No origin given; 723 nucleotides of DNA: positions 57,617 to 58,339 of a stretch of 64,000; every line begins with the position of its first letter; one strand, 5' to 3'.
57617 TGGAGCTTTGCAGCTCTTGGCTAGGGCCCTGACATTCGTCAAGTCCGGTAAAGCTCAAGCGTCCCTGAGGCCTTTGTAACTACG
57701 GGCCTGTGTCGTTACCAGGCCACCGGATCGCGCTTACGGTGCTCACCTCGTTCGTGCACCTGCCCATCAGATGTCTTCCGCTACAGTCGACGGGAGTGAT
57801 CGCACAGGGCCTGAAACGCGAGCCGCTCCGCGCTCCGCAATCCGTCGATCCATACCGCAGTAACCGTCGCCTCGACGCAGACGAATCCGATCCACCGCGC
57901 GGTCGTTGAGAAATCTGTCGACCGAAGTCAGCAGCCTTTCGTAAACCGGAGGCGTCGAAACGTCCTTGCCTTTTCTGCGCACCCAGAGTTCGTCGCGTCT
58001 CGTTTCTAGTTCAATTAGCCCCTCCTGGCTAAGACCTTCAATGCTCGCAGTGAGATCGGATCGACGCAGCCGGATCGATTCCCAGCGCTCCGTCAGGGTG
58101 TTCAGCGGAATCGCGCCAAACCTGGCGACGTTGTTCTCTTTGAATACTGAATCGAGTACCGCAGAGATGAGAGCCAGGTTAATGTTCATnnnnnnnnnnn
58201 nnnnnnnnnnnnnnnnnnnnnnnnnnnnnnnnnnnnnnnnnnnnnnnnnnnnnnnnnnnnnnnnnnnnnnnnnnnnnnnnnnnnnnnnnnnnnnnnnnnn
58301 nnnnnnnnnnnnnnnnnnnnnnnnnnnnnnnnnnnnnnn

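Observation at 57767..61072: Each diguanylate cyclase is paired with a copy of an unknown protein carrying an invariant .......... motif: candidate new c-di-GMP effector family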

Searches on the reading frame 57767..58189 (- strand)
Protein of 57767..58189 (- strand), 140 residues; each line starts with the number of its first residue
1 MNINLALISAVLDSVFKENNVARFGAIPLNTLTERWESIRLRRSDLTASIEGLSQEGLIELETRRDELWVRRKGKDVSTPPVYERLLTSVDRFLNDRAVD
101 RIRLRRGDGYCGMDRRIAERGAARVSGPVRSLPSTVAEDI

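Call 4: search_protein_families(library=pfam, proteins=[window:57767-58189:-], max_evalue=1)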
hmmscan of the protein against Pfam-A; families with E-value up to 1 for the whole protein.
window:57767-58189:- (140 aa): 0 families

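Call 7: search_protein_families(library=ncbifam, proteins=[window:57767-58189:-], max_evalue=1)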
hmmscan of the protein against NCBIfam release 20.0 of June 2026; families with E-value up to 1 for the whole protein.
window:57767-58189:- (140 aa): 1 family
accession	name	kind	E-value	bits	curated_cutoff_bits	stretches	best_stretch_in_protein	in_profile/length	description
NF001755.0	PRK00481.1-5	equivalog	0.041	12.8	318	1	52-98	50-96/278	Sir2 family NAD+-dependent deacetylase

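Call 8: search_solved_structures(query=window:57767-58189:-, max_evalue=10)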
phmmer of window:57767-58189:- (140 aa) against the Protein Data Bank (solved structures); distinct sequences matched with E-value up to 10: 4.
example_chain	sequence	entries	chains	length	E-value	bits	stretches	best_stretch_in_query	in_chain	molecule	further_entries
6j23_A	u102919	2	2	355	0.071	16.5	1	26-105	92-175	Adenosine/AMP deaminase family protein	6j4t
6iv5_A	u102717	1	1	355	0.071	16.5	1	26-105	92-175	Adenosine/AMP deaminase family protein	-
6ijn_A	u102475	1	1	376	0.081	16.3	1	26-105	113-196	Adenosine/AMP deaminase family protein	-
6ijm_A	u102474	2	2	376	0.081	16.3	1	26-105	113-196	Adenosine/AMP deaminase family protein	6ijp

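Call 10: find_homologous_proteins(query=window:57767-58189:-, max_evalue=0.001)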
Query window:57767-58189:- (140 aa): 4 proteins with E <= 0.001 among 77 candidates.
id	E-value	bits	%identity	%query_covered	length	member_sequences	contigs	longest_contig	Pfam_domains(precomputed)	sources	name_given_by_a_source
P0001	1.6e-83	295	100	100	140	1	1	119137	-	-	-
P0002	4.2e-52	194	69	93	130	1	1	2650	-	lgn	-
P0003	1.5e-35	140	56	93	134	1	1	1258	-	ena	-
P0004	4.4e-29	119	53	86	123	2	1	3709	-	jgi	-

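Call 12: search_protein_families(library=phrogs, proteins=[window:57767-58189:-], max_evalue=1)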
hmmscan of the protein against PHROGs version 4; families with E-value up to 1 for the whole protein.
window:57767-58189:- (140 aa): 0 families

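Call 13: search_protein_families(library=padloc, proteins=[window:57767-58189:-], max_evalue=1)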
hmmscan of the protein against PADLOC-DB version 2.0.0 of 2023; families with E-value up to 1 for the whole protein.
window:57767-58189:- (140 aa): 0 families

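Call 15: find_encoding_contigs(protein=P0002, flank=10000)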
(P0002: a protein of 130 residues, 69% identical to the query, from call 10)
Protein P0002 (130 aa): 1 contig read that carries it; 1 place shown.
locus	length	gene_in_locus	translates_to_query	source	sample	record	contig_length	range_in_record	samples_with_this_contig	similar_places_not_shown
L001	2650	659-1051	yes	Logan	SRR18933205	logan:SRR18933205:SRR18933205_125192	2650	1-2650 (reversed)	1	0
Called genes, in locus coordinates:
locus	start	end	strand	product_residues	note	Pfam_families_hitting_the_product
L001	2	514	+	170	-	?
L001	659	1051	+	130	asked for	-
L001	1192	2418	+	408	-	PF00990:GGDEF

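Call 16: find_encoding_contigs(protein=P0003, flank=10000)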
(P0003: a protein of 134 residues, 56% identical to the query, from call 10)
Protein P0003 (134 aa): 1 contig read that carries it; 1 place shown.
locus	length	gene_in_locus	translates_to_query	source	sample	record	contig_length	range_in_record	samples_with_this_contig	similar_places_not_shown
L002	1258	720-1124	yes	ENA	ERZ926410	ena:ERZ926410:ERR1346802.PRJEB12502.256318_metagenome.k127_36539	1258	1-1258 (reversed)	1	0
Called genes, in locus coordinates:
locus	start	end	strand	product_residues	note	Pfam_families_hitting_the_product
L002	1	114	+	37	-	?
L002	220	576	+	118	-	-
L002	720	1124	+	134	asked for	-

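Call 17: find_encoding_contigs(protein=P0004, flank=10000)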
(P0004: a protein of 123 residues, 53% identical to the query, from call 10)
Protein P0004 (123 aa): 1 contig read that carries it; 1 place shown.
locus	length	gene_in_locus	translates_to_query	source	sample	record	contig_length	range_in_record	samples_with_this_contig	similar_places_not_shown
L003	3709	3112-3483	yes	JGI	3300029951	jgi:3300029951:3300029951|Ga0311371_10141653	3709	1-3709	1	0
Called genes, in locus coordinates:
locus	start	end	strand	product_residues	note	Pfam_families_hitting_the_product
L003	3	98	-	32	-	?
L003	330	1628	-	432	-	PF00990:GGDEF, PF00563:EAL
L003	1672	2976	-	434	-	PF00072:Response_reg, PF08668:HDOD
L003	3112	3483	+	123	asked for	-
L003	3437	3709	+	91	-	?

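Call 23: find_related_loci(query=A1, collection=genome_contigs, flank=10000)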
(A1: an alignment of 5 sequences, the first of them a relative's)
Query A1 (140 aa) in genome_contigs; peptide patterns used: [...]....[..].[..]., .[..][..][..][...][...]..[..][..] (x = any residue, [..] = any of these).
53 stretches matched a pattern; 1 encode a relative of the query (tblastn E <= 1e-3); 1 distinct loci.
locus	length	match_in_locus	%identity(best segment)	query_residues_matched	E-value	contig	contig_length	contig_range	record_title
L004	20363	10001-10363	49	1-120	3e-32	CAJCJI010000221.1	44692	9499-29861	Verrucomicrobia bacterium isolate MOSS_genome_mining.1 genome assembly, contig: k119_64173, whole genome shotgun sequenc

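Call 25: predict_structure(alignment_id=A1)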
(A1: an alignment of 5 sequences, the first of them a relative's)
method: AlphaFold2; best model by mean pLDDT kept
length: 140 residues; sequences in the alignment: 5
mean_pLDDT: 63.0   pTM: 0.45
mean pLDDT of the five models: 63.0, 61.2, 60.8, 54.5, 54.1
residues with pLDDT >= 90: 0; 70-90: 62; 50-70: 43; < 50: 35
segments of 3 or more residues with pLDDT < 50: 109-140
pLDDT, mean of each block of 10 residues (from residue 1): 63 73 69 72 75 80 81 62 68 66 51 42 38 40
secondary structure, 60 per line:
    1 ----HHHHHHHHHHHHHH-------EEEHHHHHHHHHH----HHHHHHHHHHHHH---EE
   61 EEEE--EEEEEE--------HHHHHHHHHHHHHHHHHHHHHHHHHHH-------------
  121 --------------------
elements in order: H5-18 E26-28 H29-38 H43-55 E59-64 E67-72 H81-107

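Call 29: search_protein_representatives(alignment_id=A1)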
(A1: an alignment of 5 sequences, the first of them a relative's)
Query: 5 sequences, 130 profile positions. Proteins with E-value up to 0.001 (for the whole library): 19; up to 1e-10: 12; up to 1e-30: 4. The best 19 are listed.
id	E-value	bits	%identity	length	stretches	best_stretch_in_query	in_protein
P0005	1.1e-38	148.3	-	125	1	1-120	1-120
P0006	3.8e-37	143.3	-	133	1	1-120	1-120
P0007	3.0e-35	137.2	-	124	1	1-120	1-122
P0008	4.3e-31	123.7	-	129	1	1-126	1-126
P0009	1.6e-29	118.7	-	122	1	1-118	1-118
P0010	6.0e-26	107.1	-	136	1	1-119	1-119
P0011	8.7e-26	106.6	-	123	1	1-120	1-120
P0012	7.5e-23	97.1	-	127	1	1-119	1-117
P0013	1.8e-20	89.4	-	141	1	1-117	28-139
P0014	1.3e-19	86.6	-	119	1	1-117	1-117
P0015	1.3e-18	83.4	-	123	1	1-119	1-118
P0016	1.3e-18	83.3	-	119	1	1-117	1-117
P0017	3.6e-08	49.6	-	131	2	1-78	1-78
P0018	6.0e-07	45.7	-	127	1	1-117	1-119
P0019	1.7e-06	44.2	-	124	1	1-79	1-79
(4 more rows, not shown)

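Call 32: fold_search(model_id=the predicted structure, library=pdb)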
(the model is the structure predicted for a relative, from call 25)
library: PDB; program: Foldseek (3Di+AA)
matches with E <= 10: 1048; with E <= 0.001: 0
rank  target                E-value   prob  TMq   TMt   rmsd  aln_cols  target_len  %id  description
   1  4b8x_A                2.3e-02  0.98  0.42  0.42   5.9       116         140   17  Near atomic resolution crystal structure of Sco5413, a MarR family transcriptional regulator from Streptomyces coelico (released 2012-10-17)
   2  1s3j_A                5.0e-02  0.87  0.32  0.31   7.9       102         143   13  X-ray crystal structure of YusO protein from Bacillus subtilis (released 2004-04-13)
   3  4b8x_B                5.3e-02  0.95  0.41  0.41   6.1       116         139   16  Near atomic resolution crystal structure of Sco5413, a MarR family transcriptional regulator from Streptomyces coelico (released 2012-10-17)
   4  2dqr_D                5.7e-02  0.89  0.36  0.44   8.1       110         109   14  Crystal structure of the replication terminator protein mutant RTP.E39K.R42Q (released 2007-05-29)
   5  3cjn                  7.7e-02  0.96  0.36  0.35   5.5        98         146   22  Crystal structure of transcriptional regulator, MarR family, from Silicibacter pomeroyi (released 2008-03-25)
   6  3gfl                  7.7e-02  0.92  0.40  0.40   6.1       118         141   17  Crystal structure of the ST1710 mutant (R90A) protein (released 2009-08-25)
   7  2dqr_B                7.7e-02  0.72  0.32  0.37   8.0       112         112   13  Crystal structure of the replication terminator protein mutant RTP.E39K.R42Q (released 2007-05-29)
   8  6pcp_B                8.2e-02  0.89  0.36  0.37   6.4       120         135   14  Mechanism for regulation of DNA binding of Bordetella bronchiseptica BpsR by 6-hydroxynicotinic acid (released 2019-11-06)
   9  4aih_A                8.7e-02  0.77  0.33  0.33   5.9       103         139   14  Crystal structure of RovA from Yersinia in its free form (released 2012-09-12)
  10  9ilk_MODEL_1_A        9.2e-02  0.94  0.38  0.45   9.6       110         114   13  monomeric SarA, truncation of residue 20-124 (released 2025-10-15)
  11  4hw0_B                1.0e-01  0.95  0.35  0.49   8.5       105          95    8  Crystal structure of Sso10a-2, a DNA-binding protein from Sulfolobus solfataricus (released 2013-10-30)
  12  6pco_B                1.0e-01  0.92  0.40  0.41   5.8       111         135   13  Mechanism for regulation of DNA binding of Bordetella bronchiseptica BpsR by 6-hydroxynicotinic acid (released 2019-11-06)
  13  4k2e_B                1.0e-01  0.90  0.34  0.50   8.3        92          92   17  HlyU from Vibrio cholerae N16961 (released 2014-04-30)
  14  3gfj                  1.0e-01  0.90  0.35  0.35   6.3        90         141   17  Crystal structure of the ST1710 mutant (R89A) protein (released 2009-08-25)
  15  1s3j_B                1.0e-01  0.77  0.32  0.32   9.4       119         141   13  X-ray crystal structure of YusO protein from Bacillus subtilis (released 2004-04-13)
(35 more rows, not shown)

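Call 36: find_related_loci(query=A3, collection=metagenome_contigs, flank=10000)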
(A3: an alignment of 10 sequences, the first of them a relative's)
Query A3 (140 aa) in metagenome_contigs; peptide patterns used: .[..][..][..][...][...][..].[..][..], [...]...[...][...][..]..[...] (x = any residue, [..] = any of these).
64 stretches matched a pattern; 4 encode a relative of the query (tblastn E <= 1e-3); 4 distinct loci.
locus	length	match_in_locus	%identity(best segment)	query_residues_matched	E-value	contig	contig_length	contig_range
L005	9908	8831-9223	59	1-130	2e-41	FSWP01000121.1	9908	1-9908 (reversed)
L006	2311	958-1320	48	1-119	7e-31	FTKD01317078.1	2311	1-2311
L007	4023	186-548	46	1-119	2e-30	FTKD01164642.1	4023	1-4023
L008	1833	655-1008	49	1-118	2e-29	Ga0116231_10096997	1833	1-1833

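Call 39: find_homologous_proteins(query=A2, max_evalue=0.001)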
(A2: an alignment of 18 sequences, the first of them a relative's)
Query A2 (18 sequences) (140 aa, profile of the alignment): 26 proteins with E <= 0.001 among 4473 candidates.
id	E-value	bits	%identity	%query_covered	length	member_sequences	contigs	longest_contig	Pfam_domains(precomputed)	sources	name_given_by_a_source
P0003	1.1e-48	182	56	93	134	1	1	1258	-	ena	-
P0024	2.5e-46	175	56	87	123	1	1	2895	-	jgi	jgi:hypothetical protein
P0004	1.2e-45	172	53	86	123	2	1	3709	-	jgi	-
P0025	1.3e-45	172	53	86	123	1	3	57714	-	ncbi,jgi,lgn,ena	jgi:hypothetical protein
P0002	7.7e-45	170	69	93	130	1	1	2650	-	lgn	-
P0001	1.4e-44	169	100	100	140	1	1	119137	-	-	-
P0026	7.2e-44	167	51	83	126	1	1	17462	-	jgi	jgi:hypothetical protein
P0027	9.6e-44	166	54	87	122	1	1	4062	-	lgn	-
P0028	9.9e-44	166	55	87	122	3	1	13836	-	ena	-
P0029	1.1e-42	163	51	84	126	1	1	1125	-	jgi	jgi:hypothetical protein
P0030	1.6e-42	162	46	90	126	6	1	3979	-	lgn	-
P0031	2.4e-42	162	50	87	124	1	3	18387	-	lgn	-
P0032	4.2e-42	161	47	83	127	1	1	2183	-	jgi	jgi:hypothetical protein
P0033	4.6e-42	161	46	81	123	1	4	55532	-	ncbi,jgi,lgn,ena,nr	ncbi:MAG TPA: hypothetical protein VFA75_17830 [Nevskia sp.]|jgi:hypothetical protein|nr:hypothetica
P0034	5.0e-41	157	47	81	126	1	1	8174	-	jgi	jgi:hypothetical protein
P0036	5.5e-40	154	47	83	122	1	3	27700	-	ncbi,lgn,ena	-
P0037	9.4e-40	153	49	88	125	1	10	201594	-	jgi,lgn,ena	-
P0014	1.5e-37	146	36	84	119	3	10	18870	-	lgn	-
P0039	8.1e-35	137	36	84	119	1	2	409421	-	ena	-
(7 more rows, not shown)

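Call 40: find_encoding_contigs(protein=P0025, flank=6000, max_places=2)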
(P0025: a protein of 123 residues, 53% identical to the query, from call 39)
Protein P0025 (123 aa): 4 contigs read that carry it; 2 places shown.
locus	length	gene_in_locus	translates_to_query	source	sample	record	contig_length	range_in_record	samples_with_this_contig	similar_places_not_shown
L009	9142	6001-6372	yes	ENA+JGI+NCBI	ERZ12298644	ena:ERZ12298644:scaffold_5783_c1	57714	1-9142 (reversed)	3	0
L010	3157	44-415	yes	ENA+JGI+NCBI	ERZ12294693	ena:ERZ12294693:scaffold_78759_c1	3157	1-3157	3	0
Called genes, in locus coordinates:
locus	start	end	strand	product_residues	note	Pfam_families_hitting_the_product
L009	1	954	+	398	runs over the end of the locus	PF12412:DUF3667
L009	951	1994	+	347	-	-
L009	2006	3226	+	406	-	PF01266:DAO (weak), PF01494:FAD_binding_3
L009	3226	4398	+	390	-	PF01266:DAO (weak), PF01494:FAD_binding_3, PF04820:Trp_halogenase (faint), PF07992:Pyr_redox_2 (faint), PF13450:NAD_binding_8 (weak), PF08491:SE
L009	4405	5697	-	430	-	PF00563:EAL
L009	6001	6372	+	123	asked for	-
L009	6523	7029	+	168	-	-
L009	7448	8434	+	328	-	PF06048:DUF927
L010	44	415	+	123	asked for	-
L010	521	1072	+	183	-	-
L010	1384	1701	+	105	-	PF13356:Arm-DNA-bind_3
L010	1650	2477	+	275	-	-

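Call 41: find_encoding_contigs(protein=P0033, flank=6000, max_places=2)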
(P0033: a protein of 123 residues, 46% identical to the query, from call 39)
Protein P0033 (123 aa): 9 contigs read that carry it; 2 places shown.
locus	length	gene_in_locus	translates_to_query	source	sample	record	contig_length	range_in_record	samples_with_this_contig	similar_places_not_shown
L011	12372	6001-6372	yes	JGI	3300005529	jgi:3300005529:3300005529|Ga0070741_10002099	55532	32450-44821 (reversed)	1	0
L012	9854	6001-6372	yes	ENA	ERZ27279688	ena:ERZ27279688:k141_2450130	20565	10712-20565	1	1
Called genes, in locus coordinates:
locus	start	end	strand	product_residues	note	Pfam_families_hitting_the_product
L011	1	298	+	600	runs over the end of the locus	PF05157:MshEN, PF00437:T2SSE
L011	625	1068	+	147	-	PF00011:HSP20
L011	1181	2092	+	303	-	PF00226:DnaJ, PF01556:DnaJ_C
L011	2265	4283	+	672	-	PF01738:DLH, PF02129:Peptidase_S15 (weak), PF12146:Hydrolase_4 (faint), PF20434:BD-FAE, PF00326:Peptidase_S9, PF00561:Abhydrolase_1 (faint), PF12697:Abhydrolase_6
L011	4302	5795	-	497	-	PF01425:Amidase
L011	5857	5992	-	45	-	-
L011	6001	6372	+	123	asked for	-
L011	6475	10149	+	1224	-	PF00324:AA_permease, PF00672:HAMP (faint), PF08447:PAS_3, PF08448:PAS_4 (weak), PF00990:GGDEF, PF00563:EAL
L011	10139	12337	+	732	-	PF00672:HAMP, PF00990:GGDEF, PF00563:EAL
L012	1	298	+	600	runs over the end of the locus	PF05157:MshEN, PF00437:T2SSE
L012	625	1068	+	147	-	PF00011:HSP20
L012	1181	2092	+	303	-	PF00226:DnaJ, PF01556:DnaJ_C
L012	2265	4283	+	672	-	PF01738:DLH, PF02129:Peptidase_S15 (weak), PF12146:Hydrolase_4 (faint), PF20434:BD-FAE, PF00326:Peptidase_S9, PF00561:Abhydrolase_1 (faint), PF12697:Abhydrolase_6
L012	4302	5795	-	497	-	PF01425:Amidase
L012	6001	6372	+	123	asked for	-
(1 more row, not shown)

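Call 42: find_encoding_contigs(protein=P0037, flank=6000, max_places=2)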
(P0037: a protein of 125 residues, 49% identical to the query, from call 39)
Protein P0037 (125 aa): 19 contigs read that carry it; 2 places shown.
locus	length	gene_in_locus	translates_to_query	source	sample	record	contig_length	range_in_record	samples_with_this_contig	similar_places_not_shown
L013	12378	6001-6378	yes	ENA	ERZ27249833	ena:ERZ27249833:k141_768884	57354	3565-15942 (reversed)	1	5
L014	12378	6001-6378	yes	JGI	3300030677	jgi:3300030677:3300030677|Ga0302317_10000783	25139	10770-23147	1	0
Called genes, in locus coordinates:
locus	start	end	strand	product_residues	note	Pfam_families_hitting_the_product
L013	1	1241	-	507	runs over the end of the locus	-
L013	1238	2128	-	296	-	PF00005:ABC_tran, PF13304:AAA_21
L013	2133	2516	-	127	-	PF00392:GntR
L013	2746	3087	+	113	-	-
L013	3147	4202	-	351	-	PF12625:Arabinose_bd, PF00165:HTH_AraC (faint), PF12833:HTH_18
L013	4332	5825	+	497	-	PF00070:Pyr_redox (faint), PF00743:FMO-like, PF00890:FAD_binding_2 (faint), PF01266:DAO (weak), PF01946:Thi4 (weak), PF07992:Pyr_redox_2, PF13450:NAD_binding_8, PF13738:Pyr_redox_3, +2 more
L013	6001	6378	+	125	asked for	-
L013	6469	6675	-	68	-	-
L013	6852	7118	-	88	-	-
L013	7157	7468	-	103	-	-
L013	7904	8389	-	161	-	PF00376:MerR, PF13411:MerR_1, PF09278:MerR-DNA-bind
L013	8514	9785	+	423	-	PF00724:Oxidored_FMN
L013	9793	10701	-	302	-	PF00126:HTH_1, PF03466:LysR_substrate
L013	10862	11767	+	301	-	PF00248:Aldo_ket_red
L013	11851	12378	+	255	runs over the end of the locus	PF00106:adh_short, PF08659:KR, PF23441:SDR, PF13561:adh_short_C2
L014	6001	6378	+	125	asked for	-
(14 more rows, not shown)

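Call 43: find_encoding_contigs(protein=P0039, flank=6000, max_places=2)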
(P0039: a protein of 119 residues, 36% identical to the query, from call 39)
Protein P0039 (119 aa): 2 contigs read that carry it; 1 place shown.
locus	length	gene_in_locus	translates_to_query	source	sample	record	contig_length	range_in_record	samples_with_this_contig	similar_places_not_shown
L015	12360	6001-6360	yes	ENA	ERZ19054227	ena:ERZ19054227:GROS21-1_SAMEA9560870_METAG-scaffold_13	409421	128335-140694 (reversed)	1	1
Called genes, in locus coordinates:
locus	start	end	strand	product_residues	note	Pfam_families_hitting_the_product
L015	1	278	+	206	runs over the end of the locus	PF03975:CheD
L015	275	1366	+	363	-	PF00072:Response_reg, PF01339:CheB_methylest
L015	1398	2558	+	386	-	PF00015:MCPsignal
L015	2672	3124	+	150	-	PF00072:Response_reg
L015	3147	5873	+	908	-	PF05231:MASE1, PF03924:CHASE, PF00989:PAS, PF08448:PAS_4, PF13188:PAS_8, PF13426:PAS_9, PF00512:HisKA, PF02518:HATPase_c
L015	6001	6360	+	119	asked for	-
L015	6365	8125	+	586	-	PF00072:Response_reg, PF00990:GGDEF, PF00563:EAL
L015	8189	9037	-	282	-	PF08668:HDOD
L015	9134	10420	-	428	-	PF00563:EAL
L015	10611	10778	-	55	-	-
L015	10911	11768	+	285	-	PF02668:TauD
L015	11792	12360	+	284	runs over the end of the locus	PF02668:TauD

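Call 44: find_encoding_contigs(protein=P0014, flank=6000, max_places=2)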
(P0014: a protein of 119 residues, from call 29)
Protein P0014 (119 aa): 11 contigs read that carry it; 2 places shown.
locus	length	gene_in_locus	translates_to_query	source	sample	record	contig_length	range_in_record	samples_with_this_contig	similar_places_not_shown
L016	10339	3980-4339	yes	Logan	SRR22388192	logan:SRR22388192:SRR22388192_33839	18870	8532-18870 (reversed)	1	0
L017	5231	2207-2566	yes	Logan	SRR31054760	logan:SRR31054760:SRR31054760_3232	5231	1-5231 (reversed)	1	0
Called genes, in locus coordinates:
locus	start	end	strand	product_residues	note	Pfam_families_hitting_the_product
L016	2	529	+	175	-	?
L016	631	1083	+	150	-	PF00072:Response_reg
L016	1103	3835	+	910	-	PF05231:MASE1, PF03924:CHASE, PF00989:PAS, PF08448:PAS_4, PF13188:PAS_8, PF13426:PAS_9, PF00512:HisKA, PF02518:HATPase_c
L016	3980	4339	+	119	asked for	-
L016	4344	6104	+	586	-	PF00072:Response_reg, PF00990:GGDEF, PF00563:EAL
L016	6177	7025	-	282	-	PF08668:HDOD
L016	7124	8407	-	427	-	PF00990:GGDEF, PF00563:EAL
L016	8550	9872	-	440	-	PF07244:POTRA, PF03865:ShlB (faint)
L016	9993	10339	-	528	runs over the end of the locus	PF06100:MCRA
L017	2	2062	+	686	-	?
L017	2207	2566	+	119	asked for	-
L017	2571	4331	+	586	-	PF00072:Response_reg, PF00990:GGDEF, PF00563:EAL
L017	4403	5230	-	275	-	?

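Call 45: find_encoding_contigs(protein=P0036, flank=6000, max_places=2)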
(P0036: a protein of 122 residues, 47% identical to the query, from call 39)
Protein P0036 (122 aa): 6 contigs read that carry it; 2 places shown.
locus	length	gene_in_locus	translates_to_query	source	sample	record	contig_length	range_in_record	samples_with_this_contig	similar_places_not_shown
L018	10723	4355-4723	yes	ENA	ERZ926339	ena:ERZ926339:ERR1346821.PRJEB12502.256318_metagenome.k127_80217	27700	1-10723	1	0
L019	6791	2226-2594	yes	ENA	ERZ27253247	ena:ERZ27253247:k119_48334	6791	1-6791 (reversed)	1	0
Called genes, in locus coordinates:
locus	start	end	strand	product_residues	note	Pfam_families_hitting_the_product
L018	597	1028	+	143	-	PF00011:HSP20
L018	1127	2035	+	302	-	PF00226:DnaJ, PF01556:DnaJ_C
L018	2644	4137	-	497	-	PF01425:Amidase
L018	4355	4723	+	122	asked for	-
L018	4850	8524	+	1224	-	PF00324:AA_permease, PF00672:HAMP (weak), PF08447:PAS_3, PF08448:PAS_4, PF00990:GGDEF, PF00563:EAL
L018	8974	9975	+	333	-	PF01544:CorA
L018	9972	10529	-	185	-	PF13420:Acetyltransf_4, PF00583:Acetyltransf_1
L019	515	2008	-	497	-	PF01425:Amidase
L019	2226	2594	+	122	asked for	-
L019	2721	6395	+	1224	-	PF00324:AA_permease, PF00672:HAMP (weak), PF08447:PAS_3, PF08448:PAS_4, PF00990:GGDEF, PF00563:EAL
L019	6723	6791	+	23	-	?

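Call 46: find_encoding_contigs(protein=P0026, flank=6000, max_places=2)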
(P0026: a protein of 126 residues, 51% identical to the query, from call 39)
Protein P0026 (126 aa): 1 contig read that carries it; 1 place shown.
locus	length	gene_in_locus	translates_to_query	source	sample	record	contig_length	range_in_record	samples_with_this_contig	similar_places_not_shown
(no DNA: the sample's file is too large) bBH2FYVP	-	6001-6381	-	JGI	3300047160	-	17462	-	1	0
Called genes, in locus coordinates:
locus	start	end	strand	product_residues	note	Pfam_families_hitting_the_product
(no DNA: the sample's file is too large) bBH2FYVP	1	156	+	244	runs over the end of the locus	?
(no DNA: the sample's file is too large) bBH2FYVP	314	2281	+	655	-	PF01738:DLH (weak), PF02129:Peptidase_S15, PF12146:Hydrolase_4 (faint), PF20434:BD-FAE, PF00326:Peptidase_S9, PF12697:Abhydrolase_6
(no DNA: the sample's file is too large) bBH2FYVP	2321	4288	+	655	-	PF02129:Peptidase_S15 (weak), PF20434:BD-FAE (faint), PF00326:Peptidase_S9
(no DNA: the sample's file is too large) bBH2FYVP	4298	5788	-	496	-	PF01425:Amidase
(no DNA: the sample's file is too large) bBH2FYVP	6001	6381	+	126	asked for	-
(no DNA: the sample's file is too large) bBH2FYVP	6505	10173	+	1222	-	PF00324:AA_permease, PF00672:HAMP (weak), PF00989:PAS (weak), PF08447:PAS_3, PF08448:PAS_4 (weak), PF00990:GGDEF, PF00563:EAL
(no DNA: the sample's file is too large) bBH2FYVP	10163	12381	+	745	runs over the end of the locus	PF00672:HAMP, PF00990:GGDEF, PF00563:EAL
